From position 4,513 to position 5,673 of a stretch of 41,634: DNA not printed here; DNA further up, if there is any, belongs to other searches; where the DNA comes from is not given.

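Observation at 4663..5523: Type IV pilin-like protein fused to two tandem dockerin-type modules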

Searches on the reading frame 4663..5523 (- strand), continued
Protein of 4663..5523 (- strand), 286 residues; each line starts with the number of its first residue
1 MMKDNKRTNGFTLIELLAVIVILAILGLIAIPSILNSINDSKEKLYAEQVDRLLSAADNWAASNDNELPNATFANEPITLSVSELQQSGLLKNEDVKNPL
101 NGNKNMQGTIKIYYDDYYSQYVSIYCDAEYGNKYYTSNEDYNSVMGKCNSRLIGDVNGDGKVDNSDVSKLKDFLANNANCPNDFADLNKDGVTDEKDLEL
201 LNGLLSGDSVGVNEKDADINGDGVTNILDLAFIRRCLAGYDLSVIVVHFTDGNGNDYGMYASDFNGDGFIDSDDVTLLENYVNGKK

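Call 23: find_encoding_contigs(protein=P0049, flank=10000, max_places=2)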
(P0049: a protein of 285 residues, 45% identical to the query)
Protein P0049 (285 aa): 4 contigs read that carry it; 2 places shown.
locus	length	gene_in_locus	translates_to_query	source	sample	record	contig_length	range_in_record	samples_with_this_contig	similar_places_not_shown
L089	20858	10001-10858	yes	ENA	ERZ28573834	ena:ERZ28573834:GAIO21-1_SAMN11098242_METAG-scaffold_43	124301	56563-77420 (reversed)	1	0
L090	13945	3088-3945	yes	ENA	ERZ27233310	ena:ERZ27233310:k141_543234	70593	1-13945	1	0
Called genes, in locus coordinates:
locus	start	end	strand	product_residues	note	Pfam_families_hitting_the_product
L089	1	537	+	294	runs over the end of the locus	PF00009:GTP_EFTU, PF01926:MMR_HSR1, PF02421:FeoB_N, PF03193:RsgA_GTPase (faint), PF04548:AIG1, PF10662:PduV-EutP (weak), PF00350:Dynamin_N (weak), PF07650:KH_2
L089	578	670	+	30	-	-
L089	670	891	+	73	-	PF07866:DUF1653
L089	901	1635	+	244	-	PF11967:RecO_N, PF02565:RecO_C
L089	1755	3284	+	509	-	PF07963:N_methyl, PF13306:LRR_5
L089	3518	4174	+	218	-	-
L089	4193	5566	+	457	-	PF28494:GlyRS_ins_1 (faint), PF00587:tRNA-synt_2b, PF03129:HGTP_anticodon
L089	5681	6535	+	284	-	PF07963:N_methyl, PF00404:Dockerin_1 (weak)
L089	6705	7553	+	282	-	PF07963:N_methyl, PF00404:Dockerin_1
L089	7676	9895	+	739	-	PF04851:ResIII (faint), PF17854:FtsK_alpha, PF01580:FtsK_SpoIIIE, PF09397:FtsK_gamma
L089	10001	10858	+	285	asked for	PF07963:N_methyl, PF00404:Dockerin_1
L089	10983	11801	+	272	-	PF07963:N_methyl, PF00404:Dockerin_1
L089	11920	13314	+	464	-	PF07963:N_methyl, PF13306:LRR_5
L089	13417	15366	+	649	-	PF02518:HATPase_c, PF00204:DNA_gyraseB, PF01751:Toprim, PF00986:DNA_gyraseB_C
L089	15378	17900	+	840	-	PF00521:DNA_topoisoIV, PF03989:DNA_gyraseA_C (weak)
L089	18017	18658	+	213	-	PF06541:ABC_trans_CmpB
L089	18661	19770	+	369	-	PF06925:MGDG_synth, PF00534:Glycos_transf_1 (weak), PF04101:Glyco_tran_28_C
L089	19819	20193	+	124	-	PF14071:YlbD_coat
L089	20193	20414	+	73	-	PF14003:YlbE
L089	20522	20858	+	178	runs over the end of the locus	PF03602:Cons_hypoth95, PF05175:MTS, PF06325:PrmA (weak)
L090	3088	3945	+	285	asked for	PF07963:N_methyl, PF00404:Dockerin_1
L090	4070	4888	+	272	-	PF07963:N_methyl, PF00404:Dockerin_1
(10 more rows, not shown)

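Call 37: find_encoding_contigs(protein=P0004, flank=10000, max_places=2)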
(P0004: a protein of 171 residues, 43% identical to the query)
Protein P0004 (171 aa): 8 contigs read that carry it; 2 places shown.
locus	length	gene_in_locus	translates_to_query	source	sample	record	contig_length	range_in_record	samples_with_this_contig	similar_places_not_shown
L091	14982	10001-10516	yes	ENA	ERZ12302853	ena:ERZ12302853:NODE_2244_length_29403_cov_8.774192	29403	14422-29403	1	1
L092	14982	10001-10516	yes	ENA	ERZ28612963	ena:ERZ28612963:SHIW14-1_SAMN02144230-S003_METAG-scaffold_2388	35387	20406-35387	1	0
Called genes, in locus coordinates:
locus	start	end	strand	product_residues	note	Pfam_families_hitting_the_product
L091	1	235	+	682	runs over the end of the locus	PF03176:MMPL, PF00873:ACR_tran (weak), PF03176:MMPL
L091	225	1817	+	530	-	-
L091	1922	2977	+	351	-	PF17802:SpaA (weak)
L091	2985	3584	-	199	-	PF01205:Impact_N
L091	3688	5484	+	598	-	PF01541:GIY-YIG, PF27096:UvrC_M, PF02151:UVR (faint), PF22920:UvrC_RNaseH, PF08459:UvrC_RNaseH_dom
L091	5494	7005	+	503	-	PF01943:Polysacc_synt, PF13440:Polysacc_synt_3 (weak)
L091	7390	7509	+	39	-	-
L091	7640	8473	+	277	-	PF02706:Wzz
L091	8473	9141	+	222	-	PF10609:ParA, PF13614:AAA_31, PF01656:CbiA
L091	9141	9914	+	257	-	PF19567:CpsB_CapC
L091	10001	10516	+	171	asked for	PF07963:N_methyl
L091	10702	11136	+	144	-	PF07963:N_methyl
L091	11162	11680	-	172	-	-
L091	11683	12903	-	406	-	PF13487:HD_5, PF01966:HD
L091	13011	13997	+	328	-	PF00953:Glycos_transf_4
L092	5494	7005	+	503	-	PF01943:Polysacc_synt, PF13440:Polysacc_synt_3 (weak)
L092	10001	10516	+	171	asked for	PF07963:N_methyl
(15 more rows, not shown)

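Call 38: predict_structure(alignment_id=A1)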
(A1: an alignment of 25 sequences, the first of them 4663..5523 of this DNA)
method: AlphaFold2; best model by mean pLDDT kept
length: 286 residues; sequences in the alignment: 25
mean_pLDDT: 71.8   pTM: 0.52
mean pLDDT of the five models: 71.8, 67.0, 66.8, 66.2, 62.6
residues with pLDDT >= 90: 8; 70-90: 157; 50-70: 96; < 50: 25
segments of 3 or more residues with pLDDT < 50: 240-259
pLDDT, mean of each block of 10 residues (from residue 1): 59 84 79 70 87 87 78 67 90 84 84 74 85 81 71 61 72 55 72 83 81 76 70 64 43 41 56 68 55
secondary structure, 60 per line:
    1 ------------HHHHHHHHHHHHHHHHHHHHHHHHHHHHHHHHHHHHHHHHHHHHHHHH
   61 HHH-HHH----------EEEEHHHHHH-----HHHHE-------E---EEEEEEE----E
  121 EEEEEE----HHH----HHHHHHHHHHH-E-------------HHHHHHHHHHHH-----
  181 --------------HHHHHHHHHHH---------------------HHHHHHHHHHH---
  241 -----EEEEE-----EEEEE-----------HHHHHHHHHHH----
elements in order: H13-63 E78-81 H82-87 H93-96 E109-115 E120-126 H138-148 H164-175 H195-205 H227-237 E246-250 E256-260 H272-282
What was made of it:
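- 5074..5493 (-): Complete pilin module (residues 11-150): alpha1 helix 13-63, small beta-sheet, conserved Cys126...Cys148 pair. AF2 model (call 38).
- On Type IV pilin / type 4 filament subunit: AF2 model: helix 13-63, strands 78-81, 109-115 and 120-126; block pLDDT mostly 70-90 in the pilin part (call 38).
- On Dockerin type I (PF00404): The insertion 240-259 in module 2 has pLDDT below 50 (call 38).
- The AF2 model (pLDDT 71.8) has a 50-residue alpha1 helix, a beta-sheet and four dockerin helices (call 38). Dockerin 2 carries an unusual insertion modelled at low confidence (call 38). Dockerin 2 has an odd insertion (call 38).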

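Call 42: fold_search(model_id=the predicted structure, library=pdb)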
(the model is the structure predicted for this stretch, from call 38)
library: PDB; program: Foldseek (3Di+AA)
matches with E <= 10: 56; with E <= 0.001: 0
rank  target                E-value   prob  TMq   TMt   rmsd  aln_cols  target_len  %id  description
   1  6kge_B                1.7e-01  1.00  0.18  0.82   1.2        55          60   34  Crystal structure of CaDoc0917(R16D)-CaCohA2 complex at pH 5.5 (released 2020-07-08)
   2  4uyp_B                2.0e-01  0.63  0.12  0.39  14.0        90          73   19  High resolution structure of the third cohesin ScaC in complex with the ScaB dockerin with a mutation in the N-termina (released 2015-04-15)
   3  2mte_MODEL_1_A        2.2e-01  1.00  0.18  0.66   3.1        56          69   28  Solution structure of Doc48S (released 2014-10-15)
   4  2vn6_B                3.6e-01  0.47  0.10  0.39  11.6        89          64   22  The Clostridium cellulolyticum dockerin displays a dual binding mode for its cohesin partner (released 2008-05-13)
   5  3ul4_B                4.0e-01  1.00  0.19  0.79   1.6        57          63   32  Crystal structure of Coh-OlpA(Cthe_3080)-Doc918(Cthe_0918) complex: A novel type I Cohesin-Dockerin complex from Clost (released 2012-11-28)
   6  5lxv_B                4.0e-01  0.63  0.11  0.43  11.1        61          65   34  Crystal structure of Ruminococcus flavefaciens scaffoldin C cohesin in complex with a dockerin from an uncharacterized (released 2016-10-19)
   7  6edi_A                1.3e+00  0.04  0.12  0.10  17.9       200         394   12  Crystal structure of Leishmania braziliensis glucokinase (released 2018-08-29)
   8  7s2n_A                2.3e+00  0.03  0.07  0.06  15.5       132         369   10  Crystal structure of the F337L mutation of Trypanosoma cruzi glucokinase in the apo form (open conformation) (released 2021-10-06)
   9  2vn5_D                2.4e+00  0.89  0.17  0.82   1.8        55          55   31  The Clostridium cellulolyticum dockerin displays a dual binding mode for its cohesin partner (released 2008-05-20)
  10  1oqw_A                2.7e+00  0.20  0.24  0.40  11.3       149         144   14  Full-Length PAK Pilin from Pseudomonas aeruginosa (released 2003-06-03)
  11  7s2h_A                3.3e+00  0.02  0.10  0.09  14.5       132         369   10  Crystal structure of Trypanosoma cruzi glucokinase in the apo form (open conformation) (released 2021-10-06)
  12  5wwc_B                3.7e+00  0.12  0.08  0.34   2.2        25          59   12  The crystal structure of Cren7 mutant L28M in complex with dsDNA (released 2017-04-26)
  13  7x39_A                3.7e+00  0.07  0.10  0.19  14.4        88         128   12  Structure of CIZ1 bound ERH (released 2022-08-31)
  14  8stx_A                4.1e+00  0.03  0.09  0.07  16.4       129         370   13  Crystal structure of the F337A mutation of Trypanosoma cruzi glucokinase in the apo form (open conformation) (released 2023-05-31)
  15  6zhi_D                4.1e+00  0.01  0.10  0.12  18.8       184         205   11  Structure of the Plasmodium falciparum Hsp70-x substrate binding domain in complex with hydrophobic peptide (released 2020-09-09)
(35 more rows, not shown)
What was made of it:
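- On Type IV pilin / type 4 filament subunit: Foldseek similarity to PAK pilin and PilE1 is weak (TM 0.33-0.40, call 42).
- On Dockerin type I (PF00404): At least one module matches 6kge_B (TM 0.82, rmsd 1.2 Å over 55 columns), 3ul4_B and 2vn5_D (call 42).
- Foldseek matches dockerins 6kge_B (TM 0.82, rmsd 1.2 Å), 3ul4_B and 2vn5_D at probability 0.89-1.00 (call 42).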

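Call 44: search_protein_representatives(protein=window:4663-5523:-)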
Query: 286 residues. Proteins with E-value up to 0.001 (for the whole library): 10657; up to 1e-10: 672; up to 1e-30: 6. The best 150 are listed.
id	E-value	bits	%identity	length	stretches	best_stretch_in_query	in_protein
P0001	1.2e-182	622.1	100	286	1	1-286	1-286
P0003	1.0e-49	186.1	47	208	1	8-206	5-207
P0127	6.9e-46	173.5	53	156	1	6-151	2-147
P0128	7.5e-45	170.1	48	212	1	7-206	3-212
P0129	4.0e-34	134.9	39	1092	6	152-282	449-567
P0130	8.8e-33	130.5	35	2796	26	154-243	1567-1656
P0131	2.3e-29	119.3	31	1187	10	185-282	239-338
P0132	7.4e-28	114.4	56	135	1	6-114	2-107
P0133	2.4e-27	112.7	36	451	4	4-209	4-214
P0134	2.0e-26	109.6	45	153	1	7-147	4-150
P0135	5.5e-26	108.2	38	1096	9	155-232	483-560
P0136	7.1e-26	107.8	44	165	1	8-141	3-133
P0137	7.6e-26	107.8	45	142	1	10-144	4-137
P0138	2.9e-25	105.9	31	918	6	184-265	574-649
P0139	3.0e-25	105.8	39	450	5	150-255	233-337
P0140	2.5e-23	99.5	36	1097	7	152-282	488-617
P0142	4.7e-23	98.6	37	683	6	152-283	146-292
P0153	1.4e-21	93.8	48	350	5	152-204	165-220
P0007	1.4e-18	83.9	36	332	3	8-174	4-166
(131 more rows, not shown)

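Call 46: search_protein_families(library=pfam, proteins=[P0129, P0130, P0131, P0135, P0138, P0139, P0140, P0142, P0153], max_evalue=0.001)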
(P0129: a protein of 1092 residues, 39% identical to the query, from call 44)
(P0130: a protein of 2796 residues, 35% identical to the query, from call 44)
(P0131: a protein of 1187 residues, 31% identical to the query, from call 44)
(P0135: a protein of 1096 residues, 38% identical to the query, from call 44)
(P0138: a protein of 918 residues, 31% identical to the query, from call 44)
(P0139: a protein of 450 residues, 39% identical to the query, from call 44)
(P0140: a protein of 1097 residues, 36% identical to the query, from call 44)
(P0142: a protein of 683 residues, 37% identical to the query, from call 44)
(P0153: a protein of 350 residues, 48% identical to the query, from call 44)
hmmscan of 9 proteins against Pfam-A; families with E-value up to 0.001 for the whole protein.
P0129 (1092 aa): 7 families
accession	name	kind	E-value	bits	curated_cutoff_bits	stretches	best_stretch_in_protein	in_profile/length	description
PF00404.24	Dockerin_1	-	3.6e-81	267.7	22.9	8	515-567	2-56/57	Dockerin type I domain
PF00082.27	Peptidase_S8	-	2e-23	83.6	21.8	1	840-1070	2-270/288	Subtilase family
PF13499.12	EF-hand_7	-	7e-17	62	30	0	508-559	4-61/67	EF-hand domain pair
PF00036.39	EF-hand_1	-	4.9e-13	48.1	25.4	0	590-608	9-27/29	EF hand domain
PF13517.12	FG-GAP_3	-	7.6e-10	39.7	26.9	0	295-334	25-59/61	FG-GAP-like repeat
PF13202.12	EF-hand_5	-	1e-08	34.7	25.9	0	231-246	9-24/25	EF hand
PF13405.12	EF-hand_6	-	1.2e-08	34.3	25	0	231-247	10-26/30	EF-hand domain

P0130 (2796 aa): 5 families
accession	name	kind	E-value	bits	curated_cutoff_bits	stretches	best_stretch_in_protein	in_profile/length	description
PF00404.24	Dockerin_1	-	2.1e-152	495.8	22.9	15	1353-1410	3-57/57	Dockerin type I domain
PF13499.12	EF-hand_7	-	2.4e-49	166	30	1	1588-1644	6-63/67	EF-hand domain pair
PF00036.39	EF-hand_1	-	1.2e-28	96.9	25.4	0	563-581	4-22/29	EF hand domain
PF13202.12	EF-hand_5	-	1e-18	66.3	25.9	0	1626-1643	3-21/25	EF hand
PF06439.18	3keto-disac_hyd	-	0.0002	21.9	26.8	1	2256-2372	54-186/187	3-keto-disaccharide hydrolase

P0131 (1187 aa): 4 families
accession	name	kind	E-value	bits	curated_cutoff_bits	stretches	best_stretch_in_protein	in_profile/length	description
PF00404.24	Dockerin_1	-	1e-104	343.1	22.9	12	427-479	2-55/57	Dockerin type I domain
PF01471.23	PG_binding_1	-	3e-13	50.2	23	1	687-741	2-55/57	Putative peptidoglycan binding domain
PF19076.6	CshA_repeat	-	1.1e-07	32.9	27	0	511-546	62-97/103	Surface adhesin CshA repetitive domain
PF13499.12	EF-hand_7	-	0.00015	22.5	30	0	846-873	12-39/67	EF-hand domain pair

P0135 (1096 aa): 5 families
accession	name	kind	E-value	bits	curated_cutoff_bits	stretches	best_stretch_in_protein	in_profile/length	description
PF00404.24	Dockerin_1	-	5.1e-81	267.2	22.9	9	359-412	2-56/57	Dockerin type I domain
PF00082.27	Peptidase_S8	-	1.4e-20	74.2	21.8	1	844-1072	3-268/288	Subtilase family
PF13499.12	EF-hand_7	-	4.9e-07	30.4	30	0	685-728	10-61/67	EF-hand domain pair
PF13517.12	FG-GAP_3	-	1e-05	26.4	26.9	0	292-337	20-60/61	FG-GAP-like repeat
PF00036.39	EF-hand_1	-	1.5e-05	24.7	25.4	0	544-562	8-26/29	EF hand domain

P0138 (918 aa): 5 families
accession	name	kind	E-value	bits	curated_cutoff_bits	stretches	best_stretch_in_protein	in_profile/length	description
PF00404.24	Dockerin_1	-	1.4e-77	256.2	22.9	6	854-907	1-56/57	Dockerin type I domain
PF09479.16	Flg_new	-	1.9e-41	140.4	27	5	502-569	1-64/65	Listeria-Bacteroides repeat domain (List_Bact_rpt)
PF18998.6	Flg_new_2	-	9e-18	64.5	23.6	0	535-571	32-69/73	Divergent InlB B-repeat domain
PF19403.5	SpaA_2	-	4.7e-10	40.3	25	0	794-842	44-91/96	Prealbumin-like fold domain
PF23321.1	R1_ABCA1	-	0.00081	19.8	27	0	779-809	1-31/75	ABCA1-like, C-terminal R1 regulatory domain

P0139 (450 aa): 9 families
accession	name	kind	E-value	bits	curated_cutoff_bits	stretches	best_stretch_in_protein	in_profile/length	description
PF00404.24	Dockerin_1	-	2.1e-69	230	22.9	6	132-186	2-56/57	Dockerin type I domain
PF13499.12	EF-hand_7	-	1.9e-09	38.2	30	0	69-116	12-62/67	EF-hand domain pair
PF00036.39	EF-hand_1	-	5.1e-09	35.5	25.4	0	100-117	6-23/29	EF hand domain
PF13517.12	FG-GAP_3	-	1.4e-05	26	26.9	0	106-139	24-56/61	FG-GAP-like repeat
PF13202.12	EF-hand_5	-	2.7e-05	23.9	25.9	0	165-177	7-19/25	EF hand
PF22648.2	SET7_N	-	3.5e-05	24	27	0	129-148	19-38/74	Histone H3 K4-specific methyltransferase SET7 N-terminal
PF19629.4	DUF6133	-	5.6e-05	23.6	27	1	2-45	11-54/65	Family of unknown function (DUF6133)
PF13405.12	EF-hand_6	-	8.1e-05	22.5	25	0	102-117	8-23/30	EF-hand domain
PF19209.5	CoV_S1_C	-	0.00011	22.7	27.1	0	299-330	8-39/58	Coronavirus spike glycoprotein S1, C-terminal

P0140 (1097 aa): 6 families
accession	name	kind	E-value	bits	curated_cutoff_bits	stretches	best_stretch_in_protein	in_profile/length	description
PF00404.24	Dockerin_1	-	3.8e-65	216.4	22.9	9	490-541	2-56/57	Dockerin type I domain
PF00082.27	Peptidase_S8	-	8e-14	52.1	21.8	1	859-1085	7-278/288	Subtilase family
PF13499.12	EF-hand_7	-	2.3e-12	47.5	30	0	406-438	12-37/67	EF-hand domain pair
PF00036.39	EF-hand_1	-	5.7e-12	44.7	25.4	0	406-425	10-29/29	EF hand domain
PF13405.12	EF-hand_6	-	2.7e-05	23.9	25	0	406-425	10-29/30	EF-hand domain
PF13517.12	FG-GAP_3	-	3.1e-05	24.9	26.9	0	513-531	41-59/61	FG-GAP-like repeat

P0142 (683 aa): 1 family
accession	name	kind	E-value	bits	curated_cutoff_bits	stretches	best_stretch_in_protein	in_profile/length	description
PF00404.24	Dockerin_1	-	3.5e-79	261.3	22.9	7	187-240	2-55/57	Dockerin type I domain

P0153 (350 aa): 5 families
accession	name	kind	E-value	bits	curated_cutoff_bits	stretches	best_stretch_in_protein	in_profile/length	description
PF00404.24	Dockerin_1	-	1.5e-64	214.5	22.9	5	224-279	1-56/57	Dockerin type I domain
PF00036.39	EF-hand_1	-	9.3e-12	44.1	25.4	0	328-343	9-24/29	EF hand domain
PF13517.12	FG-GAP_3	-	1.1e-10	42.4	26.9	0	311-337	33-58/61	FG-GAP-like repeat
PF13499.12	EF-hand_7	-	9.8e-08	32.7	30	0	259-309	11-64/67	EF-hand domain pair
PF13202.12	EF-hand_5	-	1.7e-07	30.8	25.9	0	328-344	8-24/25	EF hand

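Call 47: find_encoding_contigs(protein=P0115, flank=10000, max_places=2)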
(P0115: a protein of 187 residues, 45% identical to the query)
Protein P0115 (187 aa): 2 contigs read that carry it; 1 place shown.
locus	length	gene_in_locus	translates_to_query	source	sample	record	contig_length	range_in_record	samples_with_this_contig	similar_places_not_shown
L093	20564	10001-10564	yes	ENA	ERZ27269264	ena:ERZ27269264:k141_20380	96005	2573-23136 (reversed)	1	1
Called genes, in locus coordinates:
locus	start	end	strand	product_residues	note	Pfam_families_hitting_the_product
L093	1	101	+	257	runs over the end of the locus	PF06750:A24_N_bact, PF01478:Peptidase_A24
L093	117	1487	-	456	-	PF00437:T2SSE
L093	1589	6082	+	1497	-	PF13385:Laminin_G_3, PF12810:ALK_LTK_GRD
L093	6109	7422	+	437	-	PF12810:ALK_LTK_GRD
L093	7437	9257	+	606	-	-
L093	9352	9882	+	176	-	PF07963:N_methyl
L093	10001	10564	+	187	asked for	PF07963:N_methyl (weak)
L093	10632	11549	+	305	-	PF01261:AP_endonuc_2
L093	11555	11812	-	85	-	-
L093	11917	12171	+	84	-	PF02777:Sod_Fe_C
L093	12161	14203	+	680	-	PF03717:PBP_dimer, PF00905:Transpeptidase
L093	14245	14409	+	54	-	PF00471:Ribosomal_L33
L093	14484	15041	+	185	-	PF08207:EFP_N, PF01132:EFP, PF09285:Elong-fact-P_C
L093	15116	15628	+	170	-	PF12685:SpoIIIAH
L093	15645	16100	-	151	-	-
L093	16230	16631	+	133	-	PF01029:NusB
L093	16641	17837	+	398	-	PF13742:tRNA_anti_2, PF01336:tRNA_anti-codon, PF02601:Exonuc_VII_L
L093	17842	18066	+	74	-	PF02609:Exonuc_VII_S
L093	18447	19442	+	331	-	PF00595:PDZ (weak), PF13180:PDZ_2, PF17820:PDZ_6, PF05580:Peptidase_S55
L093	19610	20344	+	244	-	-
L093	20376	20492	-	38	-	-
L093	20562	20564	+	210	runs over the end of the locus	PF01944:SpoIIM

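Call 48: find_encoding_contigs(protein=P0099, flank=10000, max_places=2)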
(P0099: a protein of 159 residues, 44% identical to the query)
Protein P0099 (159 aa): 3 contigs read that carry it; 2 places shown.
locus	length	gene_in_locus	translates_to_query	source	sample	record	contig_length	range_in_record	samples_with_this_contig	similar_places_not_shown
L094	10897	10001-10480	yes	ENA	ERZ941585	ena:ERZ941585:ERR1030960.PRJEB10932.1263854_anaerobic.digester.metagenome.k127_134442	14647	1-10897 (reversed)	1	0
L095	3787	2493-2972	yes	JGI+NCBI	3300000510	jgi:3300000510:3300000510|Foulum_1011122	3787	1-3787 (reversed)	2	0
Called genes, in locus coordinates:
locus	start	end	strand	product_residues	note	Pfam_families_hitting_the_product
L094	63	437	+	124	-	PF09148:DUF1934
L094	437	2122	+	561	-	PF03485:Arg_tRNA_synt_N, PF00750:tRNA-synt_1d, PF05746:DALR_1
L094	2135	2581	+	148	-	-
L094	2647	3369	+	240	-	-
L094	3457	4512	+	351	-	PF03462:PCRF, PF00472:RF-1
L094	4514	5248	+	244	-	PF13489:Methyltransf_23 (weak), PF06325:PrmA, PF12847:Methyltransf_18 (faint), PF05175:MTS, PF13847:Methyltransf_31, PF08241:Methyltransf_11, PF08242:Methyltransf_12, PF13649:Methyltransf_25, +1 more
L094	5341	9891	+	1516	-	PF14480:DNA_pol3_a_NI, PF11490:DNA_pol3_a_NII, PF01336:tRNA_anti-codon, PF02811:PHP, PF00929:RNase_T, PF07733:DNA_pol3_alpha, PF17657:DNA_pol3_finger, PF14579:HHH_6, +2 more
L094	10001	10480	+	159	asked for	PF07963:N_methyl (weak)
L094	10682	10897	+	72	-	?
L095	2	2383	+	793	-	?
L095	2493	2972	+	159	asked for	PF07963:N_methyl (weak)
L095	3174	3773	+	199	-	-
